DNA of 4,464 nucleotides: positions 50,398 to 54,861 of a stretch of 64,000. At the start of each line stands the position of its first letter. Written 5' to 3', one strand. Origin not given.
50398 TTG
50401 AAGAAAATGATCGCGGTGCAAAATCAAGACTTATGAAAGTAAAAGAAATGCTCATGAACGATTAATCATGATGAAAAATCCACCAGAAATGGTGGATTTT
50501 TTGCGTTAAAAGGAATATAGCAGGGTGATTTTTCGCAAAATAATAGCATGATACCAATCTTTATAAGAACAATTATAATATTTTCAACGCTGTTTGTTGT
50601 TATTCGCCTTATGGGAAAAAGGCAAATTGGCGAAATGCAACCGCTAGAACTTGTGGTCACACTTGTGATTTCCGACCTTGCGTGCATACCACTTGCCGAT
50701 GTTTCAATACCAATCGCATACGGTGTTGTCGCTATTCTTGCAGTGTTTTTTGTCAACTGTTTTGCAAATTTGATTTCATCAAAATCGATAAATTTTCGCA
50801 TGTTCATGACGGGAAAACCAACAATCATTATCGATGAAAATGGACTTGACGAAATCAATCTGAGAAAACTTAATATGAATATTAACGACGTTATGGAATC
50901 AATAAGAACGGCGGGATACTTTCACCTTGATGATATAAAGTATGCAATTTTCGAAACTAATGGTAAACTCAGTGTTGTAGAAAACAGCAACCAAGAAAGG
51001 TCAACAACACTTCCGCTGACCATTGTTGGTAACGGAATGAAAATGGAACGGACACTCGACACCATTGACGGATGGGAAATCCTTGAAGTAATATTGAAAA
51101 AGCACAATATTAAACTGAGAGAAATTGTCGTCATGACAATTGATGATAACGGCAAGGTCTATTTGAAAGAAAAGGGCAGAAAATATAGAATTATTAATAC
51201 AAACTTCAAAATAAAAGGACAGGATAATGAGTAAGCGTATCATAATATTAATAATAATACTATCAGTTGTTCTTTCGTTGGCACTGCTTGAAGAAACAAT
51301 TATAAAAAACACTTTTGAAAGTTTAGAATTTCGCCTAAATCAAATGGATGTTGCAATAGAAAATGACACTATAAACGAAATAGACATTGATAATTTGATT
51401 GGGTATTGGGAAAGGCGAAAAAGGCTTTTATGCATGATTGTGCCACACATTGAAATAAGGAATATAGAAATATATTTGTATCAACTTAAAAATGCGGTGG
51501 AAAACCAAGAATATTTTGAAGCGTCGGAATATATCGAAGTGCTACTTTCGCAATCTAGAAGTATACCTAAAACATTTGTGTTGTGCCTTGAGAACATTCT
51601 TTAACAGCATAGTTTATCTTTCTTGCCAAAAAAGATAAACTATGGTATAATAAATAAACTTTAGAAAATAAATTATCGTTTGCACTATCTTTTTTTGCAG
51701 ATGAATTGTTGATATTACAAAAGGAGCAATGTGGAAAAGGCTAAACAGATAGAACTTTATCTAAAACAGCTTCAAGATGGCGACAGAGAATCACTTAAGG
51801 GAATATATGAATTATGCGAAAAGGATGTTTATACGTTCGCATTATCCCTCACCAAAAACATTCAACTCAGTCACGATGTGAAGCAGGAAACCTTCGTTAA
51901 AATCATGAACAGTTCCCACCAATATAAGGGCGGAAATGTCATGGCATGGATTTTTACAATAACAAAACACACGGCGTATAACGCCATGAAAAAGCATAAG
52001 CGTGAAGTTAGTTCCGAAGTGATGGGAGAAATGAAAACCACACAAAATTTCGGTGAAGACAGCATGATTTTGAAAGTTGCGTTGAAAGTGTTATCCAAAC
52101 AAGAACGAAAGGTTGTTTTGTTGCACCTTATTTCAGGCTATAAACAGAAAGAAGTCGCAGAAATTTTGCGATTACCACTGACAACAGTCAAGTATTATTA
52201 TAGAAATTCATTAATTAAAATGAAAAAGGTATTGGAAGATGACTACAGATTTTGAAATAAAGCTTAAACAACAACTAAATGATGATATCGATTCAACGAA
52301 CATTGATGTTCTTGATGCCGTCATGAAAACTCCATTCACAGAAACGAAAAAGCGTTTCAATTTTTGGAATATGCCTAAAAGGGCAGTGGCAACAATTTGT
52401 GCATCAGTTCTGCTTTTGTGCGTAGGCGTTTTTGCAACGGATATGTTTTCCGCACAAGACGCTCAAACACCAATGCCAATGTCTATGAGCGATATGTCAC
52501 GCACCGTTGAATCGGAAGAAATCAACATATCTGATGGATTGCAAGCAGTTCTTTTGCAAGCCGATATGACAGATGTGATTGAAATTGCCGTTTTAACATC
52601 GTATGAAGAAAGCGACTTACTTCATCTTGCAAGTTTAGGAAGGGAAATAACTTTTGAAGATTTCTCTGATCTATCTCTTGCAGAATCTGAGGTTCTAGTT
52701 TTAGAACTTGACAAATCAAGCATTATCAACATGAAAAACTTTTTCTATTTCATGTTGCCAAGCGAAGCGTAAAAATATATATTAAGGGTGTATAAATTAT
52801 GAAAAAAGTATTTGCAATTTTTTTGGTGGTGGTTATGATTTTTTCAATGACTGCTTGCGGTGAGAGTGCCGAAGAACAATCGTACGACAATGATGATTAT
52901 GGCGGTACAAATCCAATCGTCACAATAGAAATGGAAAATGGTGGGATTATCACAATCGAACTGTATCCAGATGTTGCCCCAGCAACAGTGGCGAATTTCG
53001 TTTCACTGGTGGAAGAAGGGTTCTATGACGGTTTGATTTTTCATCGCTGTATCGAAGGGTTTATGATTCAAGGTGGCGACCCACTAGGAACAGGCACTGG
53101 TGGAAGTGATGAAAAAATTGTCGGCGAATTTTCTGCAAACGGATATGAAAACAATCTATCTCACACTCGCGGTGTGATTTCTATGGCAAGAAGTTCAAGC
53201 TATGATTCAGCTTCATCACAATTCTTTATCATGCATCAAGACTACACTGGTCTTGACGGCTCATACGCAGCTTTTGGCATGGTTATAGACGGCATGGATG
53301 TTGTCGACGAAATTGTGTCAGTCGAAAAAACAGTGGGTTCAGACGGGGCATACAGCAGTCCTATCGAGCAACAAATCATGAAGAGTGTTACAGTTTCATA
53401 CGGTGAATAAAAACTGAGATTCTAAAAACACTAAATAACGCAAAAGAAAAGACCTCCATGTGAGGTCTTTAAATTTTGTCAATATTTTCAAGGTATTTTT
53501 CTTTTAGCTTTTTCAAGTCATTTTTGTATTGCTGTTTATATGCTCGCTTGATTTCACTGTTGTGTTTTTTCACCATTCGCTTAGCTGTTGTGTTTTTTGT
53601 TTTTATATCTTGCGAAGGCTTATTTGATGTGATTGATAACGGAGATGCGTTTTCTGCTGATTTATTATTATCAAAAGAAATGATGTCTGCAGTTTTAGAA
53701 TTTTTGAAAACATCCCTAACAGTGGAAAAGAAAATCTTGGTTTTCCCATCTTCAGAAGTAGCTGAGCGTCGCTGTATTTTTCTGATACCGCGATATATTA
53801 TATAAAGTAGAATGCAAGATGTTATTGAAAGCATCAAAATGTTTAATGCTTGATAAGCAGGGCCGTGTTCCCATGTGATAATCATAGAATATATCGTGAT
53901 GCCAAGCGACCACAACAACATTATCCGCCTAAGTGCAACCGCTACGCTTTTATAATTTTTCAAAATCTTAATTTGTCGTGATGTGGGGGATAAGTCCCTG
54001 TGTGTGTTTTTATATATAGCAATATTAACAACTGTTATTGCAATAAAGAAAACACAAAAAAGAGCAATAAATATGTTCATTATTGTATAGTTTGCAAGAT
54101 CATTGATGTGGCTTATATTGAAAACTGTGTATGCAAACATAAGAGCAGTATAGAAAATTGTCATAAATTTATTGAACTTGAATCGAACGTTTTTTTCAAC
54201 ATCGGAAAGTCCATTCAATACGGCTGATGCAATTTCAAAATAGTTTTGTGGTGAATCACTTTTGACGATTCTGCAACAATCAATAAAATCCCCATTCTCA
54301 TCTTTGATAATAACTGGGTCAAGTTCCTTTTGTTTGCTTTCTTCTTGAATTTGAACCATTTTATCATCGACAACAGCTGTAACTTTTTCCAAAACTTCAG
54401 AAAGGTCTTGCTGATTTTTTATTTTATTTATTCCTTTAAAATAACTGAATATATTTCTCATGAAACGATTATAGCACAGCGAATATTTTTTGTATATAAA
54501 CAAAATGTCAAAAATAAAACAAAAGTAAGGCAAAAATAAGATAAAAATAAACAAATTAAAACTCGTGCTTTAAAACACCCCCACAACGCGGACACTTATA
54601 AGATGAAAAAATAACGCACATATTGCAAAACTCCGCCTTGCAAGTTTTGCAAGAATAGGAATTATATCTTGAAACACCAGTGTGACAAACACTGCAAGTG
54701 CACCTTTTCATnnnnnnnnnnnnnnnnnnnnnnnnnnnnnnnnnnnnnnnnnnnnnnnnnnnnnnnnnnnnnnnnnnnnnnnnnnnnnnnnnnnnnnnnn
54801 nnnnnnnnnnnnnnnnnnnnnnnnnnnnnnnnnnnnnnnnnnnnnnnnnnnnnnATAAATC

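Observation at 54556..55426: YpsA/SLOG gene followed by two translationally coupled, paralogous Cys-rich microproteins, divergent from spoIIE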

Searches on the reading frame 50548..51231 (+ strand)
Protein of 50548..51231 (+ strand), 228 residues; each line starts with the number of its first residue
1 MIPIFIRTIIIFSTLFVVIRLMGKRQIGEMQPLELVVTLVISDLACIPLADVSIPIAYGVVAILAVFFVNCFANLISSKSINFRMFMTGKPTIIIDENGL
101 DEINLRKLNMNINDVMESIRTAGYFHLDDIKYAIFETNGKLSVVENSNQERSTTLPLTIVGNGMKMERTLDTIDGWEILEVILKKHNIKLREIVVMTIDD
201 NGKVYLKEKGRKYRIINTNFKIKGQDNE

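Call 92: search_protein_families(library=pfam, proteins=[window:50548-51231:+], max_evalue=0.001)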
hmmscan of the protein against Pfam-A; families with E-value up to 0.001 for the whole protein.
window:50548-51231:+ (228 aa): 2 families
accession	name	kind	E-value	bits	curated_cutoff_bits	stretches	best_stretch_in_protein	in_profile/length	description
PF04239.17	DUF421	-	3.8e-25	88.3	23.6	1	79-199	2-129/129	YetF C-terminal domain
PF20730.2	YetF_N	-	7.8e-05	22.9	26.5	1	2-75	2-75/76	YetF N-terminal transmembrane domain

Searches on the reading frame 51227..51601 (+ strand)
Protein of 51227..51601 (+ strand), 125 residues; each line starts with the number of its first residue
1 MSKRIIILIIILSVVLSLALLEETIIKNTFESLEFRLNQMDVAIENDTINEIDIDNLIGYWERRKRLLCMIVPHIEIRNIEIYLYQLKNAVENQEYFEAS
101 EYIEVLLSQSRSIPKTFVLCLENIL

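Call 92: search_protein_families(library=pfam, proteins=[window:51227-51601:+], max_evalue=0.001)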
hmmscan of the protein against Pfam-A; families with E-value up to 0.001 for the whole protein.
window:51227-51601:+ (125 aa): 1 family
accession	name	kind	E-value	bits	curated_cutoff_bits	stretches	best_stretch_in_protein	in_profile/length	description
PF14276.11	DUF4363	-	7.1e-13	48.9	27.5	1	24-124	5-107/107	Domain of unknown function (DUF4363)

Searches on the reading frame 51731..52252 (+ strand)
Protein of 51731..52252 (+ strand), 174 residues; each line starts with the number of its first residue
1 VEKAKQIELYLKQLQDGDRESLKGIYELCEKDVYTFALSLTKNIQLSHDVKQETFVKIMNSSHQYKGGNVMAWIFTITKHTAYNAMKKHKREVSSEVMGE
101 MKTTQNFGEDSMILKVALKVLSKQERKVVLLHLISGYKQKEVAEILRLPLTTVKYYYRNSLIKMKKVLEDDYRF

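Call 92: search_protein_families(library=pfam, proteins=[window:51731-52252:+], max_evalue=0.001)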
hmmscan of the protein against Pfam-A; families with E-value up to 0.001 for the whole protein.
window:51731-52252:+ (174 aa): 4 families
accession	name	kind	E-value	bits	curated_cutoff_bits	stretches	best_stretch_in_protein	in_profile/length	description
PF08281.18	Sigma70_r4_2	-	2.6e-10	40.2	25.7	1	113-163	3-53/54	Sigma-70, region 4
PF04542.20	Sigma70_r2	-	6.1e-10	39.2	24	1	26-91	2-70/71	Sigma-70 region 2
PF00196.25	GerE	-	7.8e-07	29.1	23.5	1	120-165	2-46/57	Bacterial regulatory proteins, luxR family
PF04545.22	Sigma70_r4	-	7.8e-06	25.8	24.1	1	117-166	1-50/50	Sigma-70, region 4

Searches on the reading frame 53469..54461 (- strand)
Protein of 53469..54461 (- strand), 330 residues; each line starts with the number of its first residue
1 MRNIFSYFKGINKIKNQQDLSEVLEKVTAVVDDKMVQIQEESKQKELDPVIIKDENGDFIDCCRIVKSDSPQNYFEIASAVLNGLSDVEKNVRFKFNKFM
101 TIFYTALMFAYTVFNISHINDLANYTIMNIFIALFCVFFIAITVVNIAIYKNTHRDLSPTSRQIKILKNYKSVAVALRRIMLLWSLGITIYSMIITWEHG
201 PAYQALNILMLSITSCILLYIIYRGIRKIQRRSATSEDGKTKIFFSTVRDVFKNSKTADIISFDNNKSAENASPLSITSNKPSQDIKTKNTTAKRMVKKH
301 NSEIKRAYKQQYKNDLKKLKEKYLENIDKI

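Call 3: search_protein_families(library=pfam, proteins=[window:53469-54461:-], max_evalue=1)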
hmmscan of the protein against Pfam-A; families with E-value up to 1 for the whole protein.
window:53469-54461:- (330 aa): 4 families
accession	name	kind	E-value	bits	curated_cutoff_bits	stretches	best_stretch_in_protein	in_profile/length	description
PF13301.11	DUF4079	-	0.0039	17.9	31.4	1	132-199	8-75/141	Protein of unknown function (DUF4079)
PF20960.2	Bag6_BAGS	-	0.096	13.3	22.9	1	301-318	33-50/53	Bag6, BAG-similar domain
PF14004.11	DUF4227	-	0.21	12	27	1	127-187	9-70/71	Protein of unknown function (DUF4227)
PF10277.15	Frag1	-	0.91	9.5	30.3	0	102-221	96-210/220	Frag1/DRAM/Sfk1 family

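Call 4: search_protein_families(library=ncbifam, proteins=[window:53469-54461:-], max_evalue=1)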
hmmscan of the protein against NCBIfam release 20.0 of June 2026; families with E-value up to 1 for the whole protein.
window:53469-54461:- (330 aa): 2 families
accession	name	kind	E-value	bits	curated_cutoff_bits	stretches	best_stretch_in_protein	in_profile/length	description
NF001842.0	PRK00567.1-3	equivalog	0.016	15.2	146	0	205-259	76-130/147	large-conductance mechanosensitive channel protein MscL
TIGR03025.1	EPS_sugtrans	subfamily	0.67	9.1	295.55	0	113-247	13-132/445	exopolysaccharide biosynthesis polyprenyl glycosylphosphotransferase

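Call 62: search_protein_families(library=padloc, proteins=[window:53469-54461:-], max_evalue=0.1)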
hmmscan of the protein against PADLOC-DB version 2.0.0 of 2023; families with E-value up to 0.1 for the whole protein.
window:53469-54461:- (330 aa): 0 families

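Call 63: search_protein_families(library=phrogs, proteins=[window:53469-54461:-], max_evalue=0.1)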
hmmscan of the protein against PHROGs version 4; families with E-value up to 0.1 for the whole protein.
window:53469-54461:- (330 aa): 1 family
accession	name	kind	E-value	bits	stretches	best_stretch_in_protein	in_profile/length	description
phrog_3093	-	unknown function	0.021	16.2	1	96-156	14-73/85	-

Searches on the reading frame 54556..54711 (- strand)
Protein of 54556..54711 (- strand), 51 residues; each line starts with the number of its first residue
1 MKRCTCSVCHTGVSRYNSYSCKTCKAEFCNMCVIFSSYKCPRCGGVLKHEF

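Call 3: search_protein_families(library=pfam, proteins=[window:54556-54711:-], max_evalue=1)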
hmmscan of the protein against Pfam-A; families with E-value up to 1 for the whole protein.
window:54556-54711:- (51 aa): 10 families
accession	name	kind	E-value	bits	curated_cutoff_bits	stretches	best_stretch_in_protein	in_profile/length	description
PF04438.22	zf-HIT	-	1.9e-05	24.8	24.7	1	26-44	2-20/30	HIT zinc finger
PF23165.1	zf-C2H2_FBX41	-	0.018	14.9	24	1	37-45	2-10/30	F-box only protein 41 C2H2 zinc finger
PF03107.22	C1_2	-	0.033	15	26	1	3-33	17-48/48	C1 domain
PF25017.1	zf-C2HC_3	-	0.043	14.2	24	1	36-49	22-35/47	C2HC zinc finger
PF01428.23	zf-AN1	-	0.065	13.8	27.9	1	4-41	1-36/40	AN1-like Zinc finger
PF14445.12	Prok-RING_2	-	0.12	13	22.4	1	3-48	7-52/56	Prokaryotic RING finger family 2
PF06827.20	zf-FPG_IleRS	-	0.25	11.7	21.3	1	39-48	3-12/30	Zinc finger found in FPG and IleRS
PF09723.15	Zn_ribbon_8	-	0.65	10.5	34.4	1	19-45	6-34/41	Zinc ribbon domain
PF18439.7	zf_UBZ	-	0.74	10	25.6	1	36-45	1-10/32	Ubiquitin-Binding Zinc Finger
PF22191.2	IBR_1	-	0.97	9.8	27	0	5-32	5-35/47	IBR domain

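Call 4: search_protein_families(library=ncbifam, proteins=[window:54556-54711:-], max_evalue=1)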
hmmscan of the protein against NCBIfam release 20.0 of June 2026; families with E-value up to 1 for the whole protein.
window:54556-54711:- (51 aa): 1 family
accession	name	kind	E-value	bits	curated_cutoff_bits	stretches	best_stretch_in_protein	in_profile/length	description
NF033497.1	rubre_like_arch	subfamily_domain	0.014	15.1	32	1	39-49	18-28/34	rubrerythrin-like domain-containing protein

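Call 7: find_homologous_proteins(query=window:54556-54711:-, max_evalue=0.01)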
Query window:54556-54711:-: no candidate shares three 5-residue words with the query. No homologue found.

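Call 26: find_related_loci(query=A3, collection=metagenome_contigs, flank=5000)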
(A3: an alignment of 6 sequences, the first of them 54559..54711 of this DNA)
Query A3 (51 aa) in metagenome_contigs; peptide patterns used: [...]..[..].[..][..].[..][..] (x = any residue, [..] = any of these).
70 stretches matched a pattern, but none encodes a relative of the query by tblastn (E <= 1e-3).

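Call 45: find_related_loci(query=A3, collection=viral_contigs, flank=5000)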
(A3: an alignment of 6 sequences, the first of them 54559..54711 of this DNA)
Query A3 (51 aa) in viral_contigs; peptide patterns used: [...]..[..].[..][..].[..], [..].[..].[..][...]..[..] (x = any residue, [..] = any of these).
53 stretches matched a pattern, but none encodes a relative of the query by tblastn (E <= 1e-3).

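Call 54: predict_structure(protein=window:54556-54711:-)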
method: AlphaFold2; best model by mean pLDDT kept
length: 51 residues; sequences in the alignment: 1
mean_pLDDT: 62.5   pTM: 0.44
mean pLDDT of the five models: 62.5, 56.8, 46.7, 43.4, 39.1
residues with pLDDT >= 90: 0; 70-90: 19; 50-70: 23; < 50: 9
segments of 3 or more residues with pLDDT < 50: 12-18
pLDDT, mean of each block of 10 residues (from residue 1): 62 45 60 73 74 58
secondary structure, 60 per line:
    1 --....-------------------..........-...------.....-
elements in order: E3-6 H26-35 E37-39 E46-50

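Call 62: search_protein_families(library=padloc, proteins=[window:54556-54711:-], max_evalue=0.1)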
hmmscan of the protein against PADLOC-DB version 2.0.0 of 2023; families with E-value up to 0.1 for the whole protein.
window:54556-54711:- (51 aa): 0 families

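Call 63: search_protein_families(library=phrogs, proteins=[window:54556-54711:-], max_evalue=0.1)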
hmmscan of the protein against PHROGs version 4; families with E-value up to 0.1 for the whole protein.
window:54556-54711:- (51 aa): 2 families
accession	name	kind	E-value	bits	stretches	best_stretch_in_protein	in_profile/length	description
phrog_10853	-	unknown function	0.035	15.3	1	4-27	51-75/93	-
phrog_8506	-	unknown function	0.092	13.7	0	37-47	3-13/71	-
